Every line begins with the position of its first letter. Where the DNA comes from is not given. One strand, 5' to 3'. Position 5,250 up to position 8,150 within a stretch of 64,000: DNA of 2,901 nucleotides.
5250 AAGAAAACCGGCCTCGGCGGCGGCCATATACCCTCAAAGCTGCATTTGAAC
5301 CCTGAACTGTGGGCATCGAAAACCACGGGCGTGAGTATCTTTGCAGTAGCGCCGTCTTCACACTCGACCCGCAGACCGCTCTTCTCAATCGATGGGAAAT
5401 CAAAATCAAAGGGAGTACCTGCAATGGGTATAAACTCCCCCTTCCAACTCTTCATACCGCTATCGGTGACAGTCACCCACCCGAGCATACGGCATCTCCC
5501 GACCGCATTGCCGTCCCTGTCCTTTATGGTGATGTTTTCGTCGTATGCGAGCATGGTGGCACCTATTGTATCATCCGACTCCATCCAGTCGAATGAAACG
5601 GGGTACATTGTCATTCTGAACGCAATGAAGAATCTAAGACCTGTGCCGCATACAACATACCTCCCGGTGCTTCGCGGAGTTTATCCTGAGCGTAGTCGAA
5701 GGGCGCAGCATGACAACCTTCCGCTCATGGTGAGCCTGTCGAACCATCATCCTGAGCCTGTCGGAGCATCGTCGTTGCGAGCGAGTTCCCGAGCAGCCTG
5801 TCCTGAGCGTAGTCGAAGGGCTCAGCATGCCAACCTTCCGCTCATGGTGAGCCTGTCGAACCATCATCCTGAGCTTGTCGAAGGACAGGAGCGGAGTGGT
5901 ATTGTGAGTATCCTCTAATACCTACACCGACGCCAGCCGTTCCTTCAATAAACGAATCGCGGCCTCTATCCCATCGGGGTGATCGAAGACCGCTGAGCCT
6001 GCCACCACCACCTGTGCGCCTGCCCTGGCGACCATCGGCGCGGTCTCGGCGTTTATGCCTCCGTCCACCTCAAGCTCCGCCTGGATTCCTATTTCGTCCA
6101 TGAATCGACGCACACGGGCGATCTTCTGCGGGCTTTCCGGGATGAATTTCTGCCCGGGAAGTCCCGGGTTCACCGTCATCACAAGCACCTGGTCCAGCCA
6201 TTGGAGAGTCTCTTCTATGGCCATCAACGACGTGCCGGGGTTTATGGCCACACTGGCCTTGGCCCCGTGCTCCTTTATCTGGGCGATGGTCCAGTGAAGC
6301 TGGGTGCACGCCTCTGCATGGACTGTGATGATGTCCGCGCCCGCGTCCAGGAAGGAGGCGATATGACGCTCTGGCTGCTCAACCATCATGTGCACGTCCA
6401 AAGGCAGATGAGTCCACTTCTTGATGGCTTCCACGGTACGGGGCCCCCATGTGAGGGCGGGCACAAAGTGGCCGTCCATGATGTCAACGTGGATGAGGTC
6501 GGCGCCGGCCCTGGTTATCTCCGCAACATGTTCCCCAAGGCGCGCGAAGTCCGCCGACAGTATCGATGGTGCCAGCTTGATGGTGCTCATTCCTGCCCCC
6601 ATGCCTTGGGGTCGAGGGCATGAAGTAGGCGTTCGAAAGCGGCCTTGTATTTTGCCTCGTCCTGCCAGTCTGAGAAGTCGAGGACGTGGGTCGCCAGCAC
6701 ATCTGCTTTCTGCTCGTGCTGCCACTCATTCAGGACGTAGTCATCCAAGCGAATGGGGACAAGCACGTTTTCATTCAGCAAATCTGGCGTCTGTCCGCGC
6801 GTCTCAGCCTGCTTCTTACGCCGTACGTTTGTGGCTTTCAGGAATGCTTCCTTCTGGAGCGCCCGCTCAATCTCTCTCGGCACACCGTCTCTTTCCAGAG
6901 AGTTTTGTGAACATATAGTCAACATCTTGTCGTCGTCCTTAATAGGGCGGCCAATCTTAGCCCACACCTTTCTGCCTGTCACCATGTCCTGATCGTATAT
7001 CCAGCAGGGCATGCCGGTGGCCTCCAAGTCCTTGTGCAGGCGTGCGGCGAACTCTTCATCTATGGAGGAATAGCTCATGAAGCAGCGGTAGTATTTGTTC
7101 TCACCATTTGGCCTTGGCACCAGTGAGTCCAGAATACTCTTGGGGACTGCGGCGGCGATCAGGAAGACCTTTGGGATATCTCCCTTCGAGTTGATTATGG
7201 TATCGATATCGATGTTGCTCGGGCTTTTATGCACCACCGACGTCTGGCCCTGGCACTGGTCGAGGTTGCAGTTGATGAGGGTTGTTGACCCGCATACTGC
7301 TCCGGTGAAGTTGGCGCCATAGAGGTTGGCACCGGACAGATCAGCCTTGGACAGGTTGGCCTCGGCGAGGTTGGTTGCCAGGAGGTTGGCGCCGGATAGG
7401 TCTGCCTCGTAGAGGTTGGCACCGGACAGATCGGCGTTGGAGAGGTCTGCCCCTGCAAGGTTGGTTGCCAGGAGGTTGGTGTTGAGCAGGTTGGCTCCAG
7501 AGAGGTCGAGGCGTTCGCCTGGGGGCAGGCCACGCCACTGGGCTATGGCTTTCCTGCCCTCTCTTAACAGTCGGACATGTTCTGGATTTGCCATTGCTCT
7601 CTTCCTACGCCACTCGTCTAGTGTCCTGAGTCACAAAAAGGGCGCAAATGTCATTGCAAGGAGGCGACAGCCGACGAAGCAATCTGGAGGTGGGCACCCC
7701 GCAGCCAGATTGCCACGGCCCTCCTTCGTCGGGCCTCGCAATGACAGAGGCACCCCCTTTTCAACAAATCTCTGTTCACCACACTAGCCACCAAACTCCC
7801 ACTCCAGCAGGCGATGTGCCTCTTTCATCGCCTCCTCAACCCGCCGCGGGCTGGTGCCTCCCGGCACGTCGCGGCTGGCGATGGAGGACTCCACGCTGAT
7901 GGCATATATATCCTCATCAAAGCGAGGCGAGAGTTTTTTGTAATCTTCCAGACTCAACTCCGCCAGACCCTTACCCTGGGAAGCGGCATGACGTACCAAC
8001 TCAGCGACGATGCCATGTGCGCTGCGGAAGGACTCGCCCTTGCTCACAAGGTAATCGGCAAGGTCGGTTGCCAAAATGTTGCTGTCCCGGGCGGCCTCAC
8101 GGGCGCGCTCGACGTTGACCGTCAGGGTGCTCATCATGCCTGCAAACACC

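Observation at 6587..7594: Pentapeptide-repeat::TIR fusion protein translationally coupled to rpe, a candidate single-gene NADase defence or signalling module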

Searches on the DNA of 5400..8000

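Call 77: search_rna_families(source=window, start=5400, end=8000, threshold=evalue, max_evalue=1)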
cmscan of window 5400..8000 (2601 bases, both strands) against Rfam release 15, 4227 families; matches with E-value up to 1: 0.
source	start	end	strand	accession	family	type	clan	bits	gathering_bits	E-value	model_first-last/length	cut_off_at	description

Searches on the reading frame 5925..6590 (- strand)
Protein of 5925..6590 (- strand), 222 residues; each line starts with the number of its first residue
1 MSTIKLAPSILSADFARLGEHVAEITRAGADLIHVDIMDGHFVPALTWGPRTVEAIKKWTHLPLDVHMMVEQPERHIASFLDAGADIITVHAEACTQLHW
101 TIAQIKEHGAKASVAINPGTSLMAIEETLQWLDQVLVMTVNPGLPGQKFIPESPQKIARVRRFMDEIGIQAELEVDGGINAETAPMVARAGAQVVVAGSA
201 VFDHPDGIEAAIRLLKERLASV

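Call 47: find_related_loci(query=window:5925-6590:-, collection=metagenome_contigs, flank=3500)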
Query window:5925-6590:- (222 aa) in metagenome_contigs; peptide patterns used: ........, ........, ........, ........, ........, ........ (x = any residue, [..] = any of these).
198 stretches matched a pattern; 21 encode a relative of the query (tblastn E <= 1e-3); 21 distinct loci.
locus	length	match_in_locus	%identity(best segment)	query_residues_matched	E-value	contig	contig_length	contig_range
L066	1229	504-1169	88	1-222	2e-143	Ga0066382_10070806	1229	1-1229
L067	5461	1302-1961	88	1-220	2e-130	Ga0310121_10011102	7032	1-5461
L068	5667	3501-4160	88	1-220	7e-130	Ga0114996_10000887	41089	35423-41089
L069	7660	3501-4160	88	1-220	8e-130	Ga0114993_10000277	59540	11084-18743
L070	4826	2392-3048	84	1-219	3e-128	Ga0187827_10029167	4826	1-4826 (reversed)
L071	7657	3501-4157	84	1-219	6e-125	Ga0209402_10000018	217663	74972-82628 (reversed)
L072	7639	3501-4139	52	4-217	9e-68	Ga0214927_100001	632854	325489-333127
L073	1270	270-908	50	4-216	3e-66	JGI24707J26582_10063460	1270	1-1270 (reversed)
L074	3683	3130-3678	50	1-183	5e-58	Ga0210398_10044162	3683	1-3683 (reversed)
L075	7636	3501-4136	43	6-219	2e-55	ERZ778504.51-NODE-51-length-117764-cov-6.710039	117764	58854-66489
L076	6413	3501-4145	41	6-222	2e-54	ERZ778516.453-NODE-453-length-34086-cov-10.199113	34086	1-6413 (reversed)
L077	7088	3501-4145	41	6-222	2e-54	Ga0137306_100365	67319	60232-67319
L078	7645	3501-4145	41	6-222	5e-54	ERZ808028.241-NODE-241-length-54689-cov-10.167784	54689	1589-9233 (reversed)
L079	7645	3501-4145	40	6-222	2e-53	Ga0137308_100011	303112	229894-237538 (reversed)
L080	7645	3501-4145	41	6-222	1e-53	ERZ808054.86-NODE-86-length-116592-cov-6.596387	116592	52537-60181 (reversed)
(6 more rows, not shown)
